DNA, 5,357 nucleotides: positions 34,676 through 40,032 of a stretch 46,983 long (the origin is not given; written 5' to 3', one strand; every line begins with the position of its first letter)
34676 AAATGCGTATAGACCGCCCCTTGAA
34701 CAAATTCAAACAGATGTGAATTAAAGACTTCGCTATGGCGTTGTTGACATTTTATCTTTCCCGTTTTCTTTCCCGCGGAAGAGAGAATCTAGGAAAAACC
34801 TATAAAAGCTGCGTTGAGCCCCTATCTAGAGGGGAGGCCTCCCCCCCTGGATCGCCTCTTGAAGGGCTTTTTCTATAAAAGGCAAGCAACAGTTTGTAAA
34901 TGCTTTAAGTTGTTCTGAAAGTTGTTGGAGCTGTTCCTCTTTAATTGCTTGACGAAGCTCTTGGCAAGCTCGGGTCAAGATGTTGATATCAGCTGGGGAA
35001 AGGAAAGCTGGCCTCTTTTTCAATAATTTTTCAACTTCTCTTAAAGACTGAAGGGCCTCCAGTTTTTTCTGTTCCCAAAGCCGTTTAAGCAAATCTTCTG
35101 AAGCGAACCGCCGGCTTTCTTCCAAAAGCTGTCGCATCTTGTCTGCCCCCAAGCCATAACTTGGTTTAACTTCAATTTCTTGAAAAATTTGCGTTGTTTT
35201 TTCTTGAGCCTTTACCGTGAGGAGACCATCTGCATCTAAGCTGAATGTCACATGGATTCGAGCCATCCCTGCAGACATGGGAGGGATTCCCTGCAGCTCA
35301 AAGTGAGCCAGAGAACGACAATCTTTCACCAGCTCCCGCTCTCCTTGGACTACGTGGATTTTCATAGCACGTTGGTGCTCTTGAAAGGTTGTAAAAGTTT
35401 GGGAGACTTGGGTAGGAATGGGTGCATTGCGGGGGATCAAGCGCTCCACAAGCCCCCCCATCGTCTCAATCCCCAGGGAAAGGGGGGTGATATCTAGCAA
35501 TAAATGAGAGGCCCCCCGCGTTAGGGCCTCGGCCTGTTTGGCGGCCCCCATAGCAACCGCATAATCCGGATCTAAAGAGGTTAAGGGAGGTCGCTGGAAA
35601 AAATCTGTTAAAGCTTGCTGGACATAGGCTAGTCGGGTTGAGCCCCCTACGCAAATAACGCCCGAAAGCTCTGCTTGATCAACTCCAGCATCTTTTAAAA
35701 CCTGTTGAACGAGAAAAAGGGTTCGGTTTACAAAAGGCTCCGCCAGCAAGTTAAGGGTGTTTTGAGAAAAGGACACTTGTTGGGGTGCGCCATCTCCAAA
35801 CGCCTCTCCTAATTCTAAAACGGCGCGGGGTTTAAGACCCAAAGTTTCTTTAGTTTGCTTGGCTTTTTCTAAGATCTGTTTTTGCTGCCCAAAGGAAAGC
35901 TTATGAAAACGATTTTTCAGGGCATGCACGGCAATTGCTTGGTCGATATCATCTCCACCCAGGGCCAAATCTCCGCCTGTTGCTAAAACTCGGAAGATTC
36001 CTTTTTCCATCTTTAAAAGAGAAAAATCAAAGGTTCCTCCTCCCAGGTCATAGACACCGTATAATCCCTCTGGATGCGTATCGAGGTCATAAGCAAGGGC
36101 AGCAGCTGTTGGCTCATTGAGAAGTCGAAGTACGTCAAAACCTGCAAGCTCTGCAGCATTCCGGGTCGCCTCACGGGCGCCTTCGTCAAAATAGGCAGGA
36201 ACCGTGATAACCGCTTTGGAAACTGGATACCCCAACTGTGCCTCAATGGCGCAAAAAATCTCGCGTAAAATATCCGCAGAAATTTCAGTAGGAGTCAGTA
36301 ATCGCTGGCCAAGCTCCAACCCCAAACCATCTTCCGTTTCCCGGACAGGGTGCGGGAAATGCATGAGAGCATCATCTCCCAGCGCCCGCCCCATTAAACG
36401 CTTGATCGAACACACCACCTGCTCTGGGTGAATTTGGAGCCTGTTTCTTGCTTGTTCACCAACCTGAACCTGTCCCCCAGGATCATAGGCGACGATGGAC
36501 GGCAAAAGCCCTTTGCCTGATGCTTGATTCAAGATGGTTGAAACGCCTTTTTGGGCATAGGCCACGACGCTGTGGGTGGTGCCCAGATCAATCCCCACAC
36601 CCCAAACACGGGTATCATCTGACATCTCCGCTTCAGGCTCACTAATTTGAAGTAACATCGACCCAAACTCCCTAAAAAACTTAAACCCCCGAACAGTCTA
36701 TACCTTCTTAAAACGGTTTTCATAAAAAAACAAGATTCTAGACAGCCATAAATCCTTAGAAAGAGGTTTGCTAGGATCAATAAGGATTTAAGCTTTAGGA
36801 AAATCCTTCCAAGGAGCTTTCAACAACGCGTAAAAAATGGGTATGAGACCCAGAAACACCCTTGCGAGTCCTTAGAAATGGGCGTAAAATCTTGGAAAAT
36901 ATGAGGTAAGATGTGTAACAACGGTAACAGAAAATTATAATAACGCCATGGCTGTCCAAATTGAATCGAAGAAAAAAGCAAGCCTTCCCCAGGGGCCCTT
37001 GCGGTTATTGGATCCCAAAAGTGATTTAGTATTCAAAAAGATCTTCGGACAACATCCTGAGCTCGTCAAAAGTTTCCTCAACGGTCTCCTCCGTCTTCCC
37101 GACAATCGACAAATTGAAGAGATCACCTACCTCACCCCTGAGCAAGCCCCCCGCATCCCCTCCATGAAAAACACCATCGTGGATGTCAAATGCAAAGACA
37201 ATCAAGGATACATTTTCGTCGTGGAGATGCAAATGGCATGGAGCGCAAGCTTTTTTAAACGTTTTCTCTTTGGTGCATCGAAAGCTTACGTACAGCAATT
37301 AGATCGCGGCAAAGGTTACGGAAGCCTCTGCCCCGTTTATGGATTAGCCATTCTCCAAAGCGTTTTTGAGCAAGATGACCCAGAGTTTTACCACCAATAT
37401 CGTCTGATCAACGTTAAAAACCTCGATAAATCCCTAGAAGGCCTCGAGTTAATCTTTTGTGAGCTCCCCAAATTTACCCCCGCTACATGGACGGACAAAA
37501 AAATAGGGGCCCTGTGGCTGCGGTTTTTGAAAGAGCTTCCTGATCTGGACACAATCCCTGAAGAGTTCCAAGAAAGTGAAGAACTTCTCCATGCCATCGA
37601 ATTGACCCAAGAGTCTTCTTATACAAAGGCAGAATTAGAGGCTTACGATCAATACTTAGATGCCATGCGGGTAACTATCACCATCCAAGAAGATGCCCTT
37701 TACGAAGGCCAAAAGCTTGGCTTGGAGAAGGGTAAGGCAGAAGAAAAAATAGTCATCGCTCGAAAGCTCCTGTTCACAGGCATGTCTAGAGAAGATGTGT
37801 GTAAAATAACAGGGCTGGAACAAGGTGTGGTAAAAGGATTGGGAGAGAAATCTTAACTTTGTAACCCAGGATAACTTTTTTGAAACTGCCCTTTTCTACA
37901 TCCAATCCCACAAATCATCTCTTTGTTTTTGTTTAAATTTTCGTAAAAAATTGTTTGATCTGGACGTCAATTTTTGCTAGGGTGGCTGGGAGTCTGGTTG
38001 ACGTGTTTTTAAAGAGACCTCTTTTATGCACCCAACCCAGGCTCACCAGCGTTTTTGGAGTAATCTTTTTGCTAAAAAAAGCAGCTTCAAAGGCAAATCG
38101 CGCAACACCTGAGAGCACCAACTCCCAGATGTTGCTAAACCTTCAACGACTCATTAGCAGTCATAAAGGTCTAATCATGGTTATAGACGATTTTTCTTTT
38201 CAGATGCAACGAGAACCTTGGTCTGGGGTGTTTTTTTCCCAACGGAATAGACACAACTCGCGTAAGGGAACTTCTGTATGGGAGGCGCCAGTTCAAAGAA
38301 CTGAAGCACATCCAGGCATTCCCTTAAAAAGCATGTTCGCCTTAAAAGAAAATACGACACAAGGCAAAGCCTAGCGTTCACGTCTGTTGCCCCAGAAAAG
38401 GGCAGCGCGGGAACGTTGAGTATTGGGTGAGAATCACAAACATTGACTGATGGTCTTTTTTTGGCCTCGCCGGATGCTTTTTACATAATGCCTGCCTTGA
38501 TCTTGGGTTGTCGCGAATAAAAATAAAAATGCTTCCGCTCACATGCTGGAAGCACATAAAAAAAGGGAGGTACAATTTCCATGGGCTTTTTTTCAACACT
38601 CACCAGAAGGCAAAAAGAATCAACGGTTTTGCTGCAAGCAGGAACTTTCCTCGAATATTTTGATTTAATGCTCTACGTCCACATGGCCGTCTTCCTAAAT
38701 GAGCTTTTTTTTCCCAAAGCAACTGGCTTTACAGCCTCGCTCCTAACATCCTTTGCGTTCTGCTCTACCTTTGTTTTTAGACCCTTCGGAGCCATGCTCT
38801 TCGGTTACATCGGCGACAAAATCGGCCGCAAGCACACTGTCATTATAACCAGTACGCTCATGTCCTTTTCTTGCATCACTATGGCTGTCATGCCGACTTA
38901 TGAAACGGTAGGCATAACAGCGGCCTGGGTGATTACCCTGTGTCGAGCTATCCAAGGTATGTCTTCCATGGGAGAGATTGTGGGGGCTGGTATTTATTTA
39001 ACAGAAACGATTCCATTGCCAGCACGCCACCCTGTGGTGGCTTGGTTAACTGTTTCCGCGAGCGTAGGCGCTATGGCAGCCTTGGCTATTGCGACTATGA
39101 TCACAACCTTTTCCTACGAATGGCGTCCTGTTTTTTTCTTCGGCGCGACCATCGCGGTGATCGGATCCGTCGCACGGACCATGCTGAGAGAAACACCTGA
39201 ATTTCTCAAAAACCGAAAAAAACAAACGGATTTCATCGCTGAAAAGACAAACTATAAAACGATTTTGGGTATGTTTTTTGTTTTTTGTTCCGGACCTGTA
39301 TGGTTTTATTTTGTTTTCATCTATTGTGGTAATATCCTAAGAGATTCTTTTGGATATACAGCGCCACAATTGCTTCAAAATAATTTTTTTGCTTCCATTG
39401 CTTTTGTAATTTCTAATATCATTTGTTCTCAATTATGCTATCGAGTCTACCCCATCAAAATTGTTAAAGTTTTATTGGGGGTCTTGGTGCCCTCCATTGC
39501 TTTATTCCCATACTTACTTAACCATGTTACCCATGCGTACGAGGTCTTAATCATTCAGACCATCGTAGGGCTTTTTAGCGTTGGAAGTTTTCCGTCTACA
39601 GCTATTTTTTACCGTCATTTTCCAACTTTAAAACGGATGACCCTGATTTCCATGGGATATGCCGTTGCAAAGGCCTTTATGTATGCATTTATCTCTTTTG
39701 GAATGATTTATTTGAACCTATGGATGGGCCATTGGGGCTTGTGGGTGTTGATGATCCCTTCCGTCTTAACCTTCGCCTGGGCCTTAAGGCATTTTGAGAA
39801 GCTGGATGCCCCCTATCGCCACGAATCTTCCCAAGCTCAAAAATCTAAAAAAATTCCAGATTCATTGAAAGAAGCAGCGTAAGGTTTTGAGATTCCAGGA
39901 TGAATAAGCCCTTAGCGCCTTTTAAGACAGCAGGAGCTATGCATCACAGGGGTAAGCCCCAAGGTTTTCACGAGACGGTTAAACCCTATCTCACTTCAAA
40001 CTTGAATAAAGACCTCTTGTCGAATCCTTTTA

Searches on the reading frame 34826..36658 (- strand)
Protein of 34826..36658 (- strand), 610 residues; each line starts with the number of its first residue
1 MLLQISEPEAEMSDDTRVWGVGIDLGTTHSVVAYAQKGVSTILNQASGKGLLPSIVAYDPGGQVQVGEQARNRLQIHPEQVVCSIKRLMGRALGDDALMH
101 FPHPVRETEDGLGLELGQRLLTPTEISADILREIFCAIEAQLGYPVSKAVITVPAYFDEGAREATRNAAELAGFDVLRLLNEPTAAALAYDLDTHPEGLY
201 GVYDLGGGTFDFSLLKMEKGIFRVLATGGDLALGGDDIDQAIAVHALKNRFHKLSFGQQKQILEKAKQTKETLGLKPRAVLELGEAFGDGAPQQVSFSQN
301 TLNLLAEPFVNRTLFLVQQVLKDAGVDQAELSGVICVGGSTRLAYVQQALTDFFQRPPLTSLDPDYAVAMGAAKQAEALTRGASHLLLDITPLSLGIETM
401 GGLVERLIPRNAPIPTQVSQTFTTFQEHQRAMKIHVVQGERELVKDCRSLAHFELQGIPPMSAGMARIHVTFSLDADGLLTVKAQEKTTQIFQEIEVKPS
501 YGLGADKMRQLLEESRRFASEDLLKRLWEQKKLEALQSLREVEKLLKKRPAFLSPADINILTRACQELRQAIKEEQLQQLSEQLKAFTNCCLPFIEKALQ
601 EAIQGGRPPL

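Call 22: search_protein_families(library=pfam, proteins=[window:34826-36658:-], max_evalue=0.001)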
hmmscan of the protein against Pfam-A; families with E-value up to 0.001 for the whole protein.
window:34826-36658:- (610 aa): 2 families
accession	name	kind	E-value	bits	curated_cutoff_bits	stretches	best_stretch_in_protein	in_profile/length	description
PF00012.26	HSP70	-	1.2e-150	503.1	20.6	1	21-598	2-597/599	Hsp70 protein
PF06723.19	MreB_Mbl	-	9.9e-20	71.1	27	1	124-379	71-322/327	MreB/Mbl protein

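Call 91: search_protein_families(library=ncbifam, proteins=[window:34826-36658:-], max_evalue=0.00001)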
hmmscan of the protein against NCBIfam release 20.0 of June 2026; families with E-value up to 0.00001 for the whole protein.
window:34826-36658:- (610 aa): 14 families
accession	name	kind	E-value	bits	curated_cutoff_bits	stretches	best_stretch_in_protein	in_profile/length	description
NF003520.0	PRK05183.1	subfamily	1.6e-207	690.8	620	1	2-604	3-610/621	Fe-S protein assembly chaperone HscA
TIGR01991.1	HscA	equivalog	1.9e-205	683.9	708.55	1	21-604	2-590/600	Fe-S protein assembly chaperone HscA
NF001413.0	PRK00290.1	equivalog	5.1e-147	490.9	648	1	21-601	5-597/625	molecular chaperone DnaK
TIGR02350.1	prok_dnaK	equivalog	3.3e-143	478.2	822.55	1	21-590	3-586/596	molecular chaperone DnaK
NF002399.0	PRK01433.1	equivalog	2.1e-142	475.8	743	1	2-601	3-580/595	Fe-S protein assembly chaperone HscA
NF009946.0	PRK13410.1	equivalog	1.9e-123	413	1019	1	21-585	5-588/669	molecular chaperone DnaK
NF009947.0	PRK13411.1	equivalog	3.9e-123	411.8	1002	1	21-592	5-593/662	molecular chaperone DnaK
NF010539.0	PRK13927.1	subfamily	1.8e-14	53.4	293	1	133-380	85-330/339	rod shape-determining protein MreB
TIGR00904.1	mreB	subfamily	4.9e-14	52.1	365.75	1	139-380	91-330/334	MreB/Mrl family cell shape determining protein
NF010540.1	PRK13929.1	exception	8.8e-14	51.3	515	1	125-380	75-328/334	rod-share determining protein MreBH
TIGR02529.1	EutJ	subfamily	2.3e-12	46.9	152.1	1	128-229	43-140/239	ethanolamine utilization protein EutJ family protein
NF011660.0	PRK15080.1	equivalog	2.8e-12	46.4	182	1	128-229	76-173/277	ethanolamine utilization protein EutJ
NF008673.0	PRK11678.1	equivalog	1.2e-11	44.2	331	1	134-250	137-267/450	molecular chaperone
NF053558.1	BeeR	equivalog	8.7e-10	38.1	530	1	147-378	101-339/349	BeeR family actin-like protein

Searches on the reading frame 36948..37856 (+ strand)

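Call 22: search_protein_families(library=pfam, proteins=[window:36948-37856:+], max_evalue=0.001)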
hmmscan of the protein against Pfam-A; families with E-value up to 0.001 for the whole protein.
window:36948-37856:+ (302 aa): 1 family
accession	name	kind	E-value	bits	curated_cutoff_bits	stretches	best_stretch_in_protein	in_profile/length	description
PF12784.13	PDDEXK_2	-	3.3e-40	138.7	27.4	1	23-238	1-217/229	PD-(D/E)XK nuclease family transposase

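Call 91: search_protein_families(library=ncbifam, proteins=[window:36948-37856:+], max_evalue=0.00001)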
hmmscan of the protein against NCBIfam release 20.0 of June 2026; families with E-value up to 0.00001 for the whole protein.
window:36948-37856:+ (302 aa): 1 family
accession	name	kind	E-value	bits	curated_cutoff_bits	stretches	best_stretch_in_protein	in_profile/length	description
TIGR01784.1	T_den_put_tspse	subfamily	6.7e-37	127.8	52.1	1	25-292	2-267/273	Rpn family recombination-promoting nuclease/putative transposase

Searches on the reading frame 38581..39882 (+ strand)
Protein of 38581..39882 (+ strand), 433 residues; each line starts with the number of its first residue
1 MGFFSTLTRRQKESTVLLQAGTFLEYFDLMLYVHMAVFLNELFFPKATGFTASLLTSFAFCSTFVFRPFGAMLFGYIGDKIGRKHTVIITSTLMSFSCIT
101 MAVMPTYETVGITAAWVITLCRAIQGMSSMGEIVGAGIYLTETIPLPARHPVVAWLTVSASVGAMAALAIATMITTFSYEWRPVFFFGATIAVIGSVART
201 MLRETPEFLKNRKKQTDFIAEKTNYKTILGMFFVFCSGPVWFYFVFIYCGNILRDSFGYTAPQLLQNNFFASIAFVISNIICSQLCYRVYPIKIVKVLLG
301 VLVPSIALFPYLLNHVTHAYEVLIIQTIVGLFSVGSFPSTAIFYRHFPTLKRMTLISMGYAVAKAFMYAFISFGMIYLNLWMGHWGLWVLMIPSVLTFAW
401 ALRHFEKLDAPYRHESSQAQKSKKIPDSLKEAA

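Call 22: search_protein_families(library=pfam, proteins=[window:38581-39882:+], max_evalue=0.001)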
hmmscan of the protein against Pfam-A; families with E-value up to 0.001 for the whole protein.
window:38581-39882:+ (433 aa): 2 families
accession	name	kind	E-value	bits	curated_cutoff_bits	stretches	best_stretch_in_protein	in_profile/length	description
PF07690.21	MFS_1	-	1.3e-19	70.8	33.4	1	22-349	5-325/347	Major Facilitator Superfamily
PF00083.30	Sugar_tr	-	4.8e-19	69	22.3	1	23-215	10-204/452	Sugar (and other) transporter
